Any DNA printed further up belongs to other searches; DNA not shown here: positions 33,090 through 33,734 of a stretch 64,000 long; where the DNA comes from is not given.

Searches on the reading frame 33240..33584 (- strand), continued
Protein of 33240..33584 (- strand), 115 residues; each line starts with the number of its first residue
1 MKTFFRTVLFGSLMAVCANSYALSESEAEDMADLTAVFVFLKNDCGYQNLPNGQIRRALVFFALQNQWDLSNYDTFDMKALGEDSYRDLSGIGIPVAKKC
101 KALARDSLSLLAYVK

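Call 47: find_encoding_contigs(protein=P0126, flank=6000, max_places=3)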
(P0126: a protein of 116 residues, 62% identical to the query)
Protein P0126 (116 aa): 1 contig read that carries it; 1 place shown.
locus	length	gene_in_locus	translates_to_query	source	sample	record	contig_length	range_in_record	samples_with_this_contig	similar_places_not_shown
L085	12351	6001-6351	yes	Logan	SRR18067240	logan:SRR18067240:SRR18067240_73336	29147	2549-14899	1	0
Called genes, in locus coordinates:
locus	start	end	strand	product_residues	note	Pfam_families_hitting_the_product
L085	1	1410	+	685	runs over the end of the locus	PF17804:TSP_NTD, PF00595:PDZ, PF17820:PDZ_6 (weak), PF03572:Peptidase_S41, PF11818:DUF3340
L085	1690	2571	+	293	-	PF01435:Peptidase_M48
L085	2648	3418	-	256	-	PF01061:ABC2_membrane, PF12698:ABC2_membrane_3 (weak)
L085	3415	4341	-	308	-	PF00005:ABC_tran, PF13304:AAA_21 (weak)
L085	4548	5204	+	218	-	PF00484:Pro_CA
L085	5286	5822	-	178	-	PF00156:Pribosyltran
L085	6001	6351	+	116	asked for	PF09691:T2SS_PulS_OutS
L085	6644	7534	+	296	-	PF17284:Spermine_synt_N, PF01564:Spermine_synth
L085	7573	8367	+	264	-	PF02675:AdoMet_dc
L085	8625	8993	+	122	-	PF00892:EamA (faint)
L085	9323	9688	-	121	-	PF06062:UPF0231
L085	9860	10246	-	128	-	PF07361:Cytochrom_B562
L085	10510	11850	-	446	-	PF01523:PmbA_TldD_1st, PF19290:PmbA_TldD_2nd, PF19289:PmbA_TldD_3rd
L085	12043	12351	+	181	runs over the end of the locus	PF04751:DarP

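Call 48: find_encoding_contigs(protein=P0131, flank=6000, max_places=3)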
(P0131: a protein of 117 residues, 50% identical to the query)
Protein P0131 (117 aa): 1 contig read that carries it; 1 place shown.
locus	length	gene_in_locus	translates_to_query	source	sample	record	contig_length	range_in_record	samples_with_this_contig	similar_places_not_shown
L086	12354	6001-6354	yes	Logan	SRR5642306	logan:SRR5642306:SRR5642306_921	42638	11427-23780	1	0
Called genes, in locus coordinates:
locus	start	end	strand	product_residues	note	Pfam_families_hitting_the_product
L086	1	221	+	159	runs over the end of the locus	PF01288:HPPK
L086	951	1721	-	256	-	PF01061:ABC2_membrane, PF12698:ABC2_membrane_3 (weak)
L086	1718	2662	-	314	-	PF00005:ABC_tran, PF13304:AAA_21 (weak)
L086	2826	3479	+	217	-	PF00484:Pro_CA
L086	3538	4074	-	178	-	PF00156:Pribosyltran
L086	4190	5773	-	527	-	PF07732:Cu-oxidase_3, PF00394:Cu-oxidase (faint), PF07731:Cu-oxidase_2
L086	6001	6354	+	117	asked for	PF09691:T2SS_PulS_OutS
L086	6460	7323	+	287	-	PF17284:Spermine_synt_N, PF01564:Spermine_synth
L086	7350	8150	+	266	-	PF02675:AdoMet_dc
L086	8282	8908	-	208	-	PF00440:TetR_N (weak)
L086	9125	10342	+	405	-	PF06792:UPF0261, PF23189:UPF0261_C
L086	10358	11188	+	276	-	PF09370:PEP_hydrolase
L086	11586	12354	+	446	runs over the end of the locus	PF01554:MatE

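Call 49: find_encoding_contigs(protein=P0132, flank=6000, max_places=3)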
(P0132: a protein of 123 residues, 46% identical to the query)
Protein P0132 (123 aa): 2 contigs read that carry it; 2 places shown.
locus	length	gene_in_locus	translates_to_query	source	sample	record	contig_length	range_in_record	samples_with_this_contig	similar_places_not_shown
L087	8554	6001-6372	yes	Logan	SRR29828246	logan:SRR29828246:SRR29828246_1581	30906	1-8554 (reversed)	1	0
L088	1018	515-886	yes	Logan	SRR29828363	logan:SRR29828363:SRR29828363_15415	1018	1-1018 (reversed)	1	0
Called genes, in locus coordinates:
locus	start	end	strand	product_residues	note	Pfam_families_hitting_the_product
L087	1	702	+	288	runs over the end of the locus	PF02569:Pantoate_ligase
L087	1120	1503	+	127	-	PF07007:LprI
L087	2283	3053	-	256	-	PF01061:ABC2_membrane, PF12698:ABC2_membrane_3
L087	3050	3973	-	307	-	PF00005:ABC_tran, PF13304:AAA_21 (weak)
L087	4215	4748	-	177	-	PF00156:Pribosyltran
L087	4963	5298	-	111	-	-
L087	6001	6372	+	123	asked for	PF09691:T2SS_PulS_OutS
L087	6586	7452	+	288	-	PF17284:Spermine_synt_N, PF01564:Spermine_synth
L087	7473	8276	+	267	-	PF02675:AdoMet_dc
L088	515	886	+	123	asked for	PF09691:T2SS_PulS_OutS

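Call 50: find_encoding_contigs(protein=P0138, flank=6000, max_places=3)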
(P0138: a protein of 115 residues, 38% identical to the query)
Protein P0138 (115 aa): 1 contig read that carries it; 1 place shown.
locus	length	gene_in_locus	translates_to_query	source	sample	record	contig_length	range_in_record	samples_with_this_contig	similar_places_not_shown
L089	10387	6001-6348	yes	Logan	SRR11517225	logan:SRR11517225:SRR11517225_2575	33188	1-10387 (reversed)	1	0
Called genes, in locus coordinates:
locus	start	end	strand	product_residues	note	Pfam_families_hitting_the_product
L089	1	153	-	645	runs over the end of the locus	-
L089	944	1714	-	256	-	PF01061:ABC2_membrane, PF12698:ABC2_membrane_3 (weak)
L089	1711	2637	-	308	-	PF00005:ABC_tran, PF13304:AAA_21 (weak)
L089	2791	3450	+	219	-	PF00484:Pro_CA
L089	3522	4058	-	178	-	PF00156:Pribosyltran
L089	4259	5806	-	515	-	PF07732:Cu-oxidase_3, PF07731:Cu-oxidase_2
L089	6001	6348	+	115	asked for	PF09691:T2SS_PulS_OutS (weak)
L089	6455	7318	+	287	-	PF17284:Spermine_synt_N, PF01564:Spermine_synth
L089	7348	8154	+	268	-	PF02675:AdoMet_dc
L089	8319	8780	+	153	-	PF05638:T6SS_HCP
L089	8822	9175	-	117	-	-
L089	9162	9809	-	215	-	PF16754:Pesticin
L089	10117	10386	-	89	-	?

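Call 51: find_encoding_contigs(protein=P0146, flank=6000, max_places=3)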
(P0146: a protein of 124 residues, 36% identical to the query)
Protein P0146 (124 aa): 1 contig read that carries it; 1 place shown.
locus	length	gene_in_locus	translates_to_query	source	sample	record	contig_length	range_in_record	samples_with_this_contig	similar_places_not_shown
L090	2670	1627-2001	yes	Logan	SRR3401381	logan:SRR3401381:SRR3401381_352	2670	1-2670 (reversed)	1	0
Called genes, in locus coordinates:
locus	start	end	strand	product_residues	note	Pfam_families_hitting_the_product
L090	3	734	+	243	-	?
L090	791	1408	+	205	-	PF00117:GATase, PF07722:Peptidase_C26 (weak)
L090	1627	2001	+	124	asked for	PF09691:T2SS_PulS_OutS (weak)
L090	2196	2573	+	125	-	PF16358:RcsF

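Call 52: find_encoding_contigs(protein=P0162, flank=6000, max_places=3)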
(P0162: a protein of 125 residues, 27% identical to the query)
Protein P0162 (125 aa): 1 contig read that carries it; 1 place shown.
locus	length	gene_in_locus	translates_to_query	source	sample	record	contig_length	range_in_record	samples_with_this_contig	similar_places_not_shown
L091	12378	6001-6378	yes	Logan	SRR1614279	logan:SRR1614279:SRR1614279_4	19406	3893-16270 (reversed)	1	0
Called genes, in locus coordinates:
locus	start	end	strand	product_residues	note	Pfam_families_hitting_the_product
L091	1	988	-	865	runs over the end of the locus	PF11791:Aconitase_B_N, PF06434:Aconitase_2_N, PF00330:Aconitase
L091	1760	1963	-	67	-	PF05321:HHA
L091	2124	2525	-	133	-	-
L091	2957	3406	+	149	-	PF22811:Zn_ribbon_NrdR, PF03477:ATP-cone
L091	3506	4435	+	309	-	PF01408:GFO_IDH_MocA, PF02629:CoA_binding (weak), PF16654:DAPDH_C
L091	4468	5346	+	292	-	PF13622:4HBT_3, PF20789:4HBT_3C, PF02551:Acyl_CoA_thio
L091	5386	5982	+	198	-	PF00117:GATase, PF07722:Peptidase_C26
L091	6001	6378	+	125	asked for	-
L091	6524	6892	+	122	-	PF16358:RcsF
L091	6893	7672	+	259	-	PF01980:TrmO_N, PF18389:TrmO_C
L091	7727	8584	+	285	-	PF00763:THF_DHG_CYH, PF02882:THF_DHG_CYH_C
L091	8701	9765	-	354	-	PF00793:DAHP_synth_1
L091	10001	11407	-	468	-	PF03446:NAD_binding_2, PF00393:6PGD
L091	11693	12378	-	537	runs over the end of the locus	-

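Call 53: list_cluster_members(proteins=[P0125, P0126, P0131, P0132, P0133, P0138, P0146, P0162])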
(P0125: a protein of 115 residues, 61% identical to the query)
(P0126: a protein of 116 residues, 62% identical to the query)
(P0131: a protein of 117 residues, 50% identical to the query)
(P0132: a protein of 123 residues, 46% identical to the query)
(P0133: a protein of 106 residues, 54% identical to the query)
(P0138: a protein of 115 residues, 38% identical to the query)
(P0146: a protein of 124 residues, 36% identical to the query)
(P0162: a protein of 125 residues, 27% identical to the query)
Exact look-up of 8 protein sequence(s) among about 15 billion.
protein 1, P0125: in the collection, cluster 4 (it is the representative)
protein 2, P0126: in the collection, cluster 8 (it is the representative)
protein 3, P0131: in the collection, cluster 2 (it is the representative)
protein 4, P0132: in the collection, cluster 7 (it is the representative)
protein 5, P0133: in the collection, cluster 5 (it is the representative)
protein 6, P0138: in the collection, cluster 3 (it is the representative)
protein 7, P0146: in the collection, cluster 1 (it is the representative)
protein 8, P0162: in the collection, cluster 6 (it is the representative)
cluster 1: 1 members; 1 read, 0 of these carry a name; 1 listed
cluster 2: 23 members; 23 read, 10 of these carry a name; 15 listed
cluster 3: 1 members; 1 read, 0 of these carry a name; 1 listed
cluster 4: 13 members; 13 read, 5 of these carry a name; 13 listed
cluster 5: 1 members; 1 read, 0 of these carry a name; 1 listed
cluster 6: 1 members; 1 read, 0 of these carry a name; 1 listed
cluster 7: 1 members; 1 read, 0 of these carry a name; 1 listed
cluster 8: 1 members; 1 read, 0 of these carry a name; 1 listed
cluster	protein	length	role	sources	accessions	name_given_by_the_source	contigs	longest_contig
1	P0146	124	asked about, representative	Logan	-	-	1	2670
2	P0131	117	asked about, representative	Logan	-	-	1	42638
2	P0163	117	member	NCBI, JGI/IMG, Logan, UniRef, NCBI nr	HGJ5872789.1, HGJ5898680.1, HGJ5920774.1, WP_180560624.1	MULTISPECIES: YacC family pilotin-like protein [Arsenophonus] | hypothetical protein | YacC family pilotin-like protein n=1 Tax=Arsenophonus TaxID=637 RepID=UPI0015D7AB55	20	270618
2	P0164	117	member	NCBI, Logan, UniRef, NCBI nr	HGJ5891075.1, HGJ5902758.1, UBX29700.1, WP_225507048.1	MAG TPA: YacC family pilotin-like protein [Arsenophonus apicola] | YacC family pilotin-like protein n=1 Tax=Arsenophonus apicola TaxID=2879119 ... | YacC family pilotin-like protein [Arsenophonus apicola]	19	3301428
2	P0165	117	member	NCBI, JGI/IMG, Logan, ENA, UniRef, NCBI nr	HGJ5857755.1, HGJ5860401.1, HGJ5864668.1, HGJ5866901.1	YacC family pilotin-like protein [Arsenophonus nasoniae] | Type II secretion system pilotin lipoprotein (PulS_OutS) n=1 Tax=Arsenophonus nasoniae ...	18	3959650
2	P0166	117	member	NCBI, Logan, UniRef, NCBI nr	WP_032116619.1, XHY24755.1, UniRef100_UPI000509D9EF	YacC family pilotin-like protein [Candidatus Arsenophonus nilaparvatae] | YacC family pilotin-like protein n=1 Tax=Arsenophonus TaxID=637 RepID=UPI000509D9EF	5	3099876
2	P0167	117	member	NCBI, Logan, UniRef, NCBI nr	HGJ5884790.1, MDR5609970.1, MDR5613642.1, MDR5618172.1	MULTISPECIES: YacC family pilotin-like protein [unclassified Arsenophonus] | YacC family pilotin-like protein n=1 Tax=unclassified Arsenophonus TaxID=2627083 ... | YacC family pilotin-like protein [Arsenophonus sp.]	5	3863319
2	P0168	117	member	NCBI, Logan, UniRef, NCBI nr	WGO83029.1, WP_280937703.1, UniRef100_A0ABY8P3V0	YacC family pilotin-like protein [Arsenophonus apicola] | YacC family pilotin-like protein n=1 Tax=Arsenophonus apicola TaxID=2879119 ...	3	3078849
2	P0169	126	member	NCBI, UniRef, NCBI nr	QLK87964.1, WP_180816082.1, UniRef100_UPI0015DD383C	hypothetical protein E3U36_07435 [Arsenophonus endosymbiont of Aphis craccivora] | YacC family pilotin-like protein n=1 Tax=Arsenophonus endosymbiont of Aphis craccivora ... | YacC family pilotin-like protein [Arsenophonus endosymbiont of Aphis craccivora]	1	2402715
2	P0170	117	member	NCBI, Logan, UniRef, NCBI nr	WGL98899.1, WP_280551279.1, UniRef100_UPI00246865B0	YacC family pilotin-like protein [Arsenophonus sp. aPb] | YacC family pilotin-like protein n=1 Tax=Arsenophonus sp. aPb TaxID=3041619 ...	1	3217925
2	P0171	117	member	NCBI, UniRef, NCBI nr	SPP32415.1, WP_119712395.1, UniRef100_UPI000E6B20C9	hypothetical protein ARAF_2579 [Arsenophonus endosymbiont of Aleurodicus floccissimus] | YacC family pilotin-like protein n=1 Tax=Arsenophonus endosymbiont of Aleurodicus ... | YacC family pilotin-like protein [Arsenophonus endosymbiont of Aleurodicus floccissimus]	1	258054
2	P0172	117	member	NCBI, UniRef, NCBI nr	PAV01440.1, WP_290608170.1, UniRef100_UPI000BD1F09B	hypothetical protein CBG25_16680 [Arsenophonus sp. ENCA] | YacC family pilotin-like protein n=1 Tax=Arsenophonus sp. ENCA TaxID=1987579 ... | YacC family pilotin-like protein [Arsenophonus sp. ENCA]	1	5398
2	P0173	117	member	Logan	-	-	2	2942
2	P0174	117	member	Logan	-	-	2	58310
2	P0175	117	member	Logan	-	-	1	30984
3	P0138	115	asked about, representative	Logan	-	-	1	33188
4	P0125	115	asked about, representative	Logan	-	-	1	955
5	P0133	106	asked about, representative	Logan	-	-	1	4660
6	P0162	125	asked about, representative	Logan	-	-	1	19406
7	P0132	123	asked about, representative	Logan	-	-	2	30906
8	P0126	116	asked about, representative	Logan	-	-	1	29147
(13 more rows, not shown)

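Call 63: find_homologous_proteins(query=P0146, max_evalue=0.001)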
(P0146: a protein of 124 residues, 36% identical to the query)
Query P0146 (124 aa): 1 proteins with E <= 0.001 among 27 candidates.
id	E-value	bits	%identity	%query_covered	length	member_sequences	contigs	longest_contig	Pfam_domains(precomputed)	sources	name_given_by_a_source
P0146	2.4e-75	268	100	100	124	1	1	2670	PF09691.16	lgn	-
